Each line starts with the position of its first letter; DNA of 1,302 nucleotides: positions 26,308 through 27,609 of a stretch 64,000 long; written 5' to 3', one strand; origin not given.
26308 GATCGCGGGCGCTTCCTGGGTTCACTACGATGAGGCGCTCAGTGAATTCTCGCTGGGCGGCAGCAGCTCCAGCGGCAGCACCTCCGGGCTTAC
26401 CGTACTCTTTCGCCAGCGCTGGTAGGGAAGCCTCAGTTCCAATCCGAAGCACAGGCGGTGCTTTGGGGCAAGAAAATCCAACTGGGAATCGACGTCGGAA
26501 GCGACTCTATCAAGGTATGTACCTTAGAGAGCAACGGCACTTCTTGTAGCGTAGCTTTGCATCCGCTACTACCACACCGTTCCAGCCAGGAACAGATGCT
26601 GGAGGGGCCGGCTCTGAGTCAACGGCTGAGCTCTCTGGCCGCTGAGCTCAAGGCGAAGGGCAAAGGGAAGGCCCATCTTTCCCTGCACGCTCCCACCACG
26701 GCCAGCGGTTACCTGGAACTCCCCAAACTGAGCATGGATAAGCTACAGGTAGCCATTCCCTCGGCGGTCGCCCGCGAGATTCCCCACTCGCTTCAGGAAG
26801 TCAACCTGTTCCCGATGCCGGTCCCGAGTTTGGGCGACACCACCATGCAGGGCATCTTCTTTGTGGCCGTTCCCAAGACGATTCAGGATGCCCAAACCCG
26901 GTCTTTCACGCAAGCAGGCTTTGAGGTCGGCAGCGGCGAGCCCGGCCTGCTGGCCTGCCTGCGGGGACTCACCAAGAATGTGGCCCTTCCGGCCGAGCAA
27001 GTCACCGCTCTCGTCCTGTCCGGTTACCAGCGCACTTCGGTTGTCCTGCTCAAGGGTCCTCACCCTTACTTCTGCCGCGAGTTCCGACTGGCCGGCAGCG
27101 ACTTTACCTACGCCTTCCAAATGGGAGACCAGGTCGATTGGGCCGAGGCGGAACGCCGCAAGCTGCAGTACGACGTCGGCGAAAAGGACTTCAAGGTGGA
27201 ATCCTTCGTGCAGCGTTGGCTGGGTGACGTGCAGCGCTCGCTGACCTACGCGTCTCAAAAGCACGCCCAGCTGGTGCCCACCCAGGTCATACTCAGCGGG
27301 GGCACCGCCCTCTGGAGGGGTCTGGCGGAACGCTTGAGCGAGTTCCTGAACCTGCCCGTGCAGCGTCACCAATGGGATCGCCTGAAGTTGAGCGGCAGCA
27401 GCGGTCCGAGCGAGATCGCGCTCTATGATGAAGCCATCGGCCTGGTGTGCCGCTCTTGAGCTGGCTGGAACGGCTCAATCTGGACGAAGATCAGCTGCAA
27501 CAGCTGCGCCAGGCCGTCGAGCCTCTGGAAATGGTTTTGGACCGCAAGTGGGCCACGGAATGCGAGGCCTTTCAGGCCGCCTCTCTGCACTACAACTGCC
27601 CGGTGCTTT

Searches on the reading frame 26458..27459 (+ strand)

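Call 11: search_protein_families(library=pfam, proteins=[window:26458-27459:+], max_evalue=0.001)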
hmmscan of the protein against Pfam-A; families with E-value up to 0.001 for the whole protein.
window:26458-27459:+ (333 aa): 1 family
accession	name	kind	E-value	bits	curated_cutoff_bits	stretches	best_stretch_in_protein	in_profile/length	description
PF11104.14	PilM_2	-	3.5e-14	53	27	1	10-301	1-302/340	Type IV pilus assembly protein PilM;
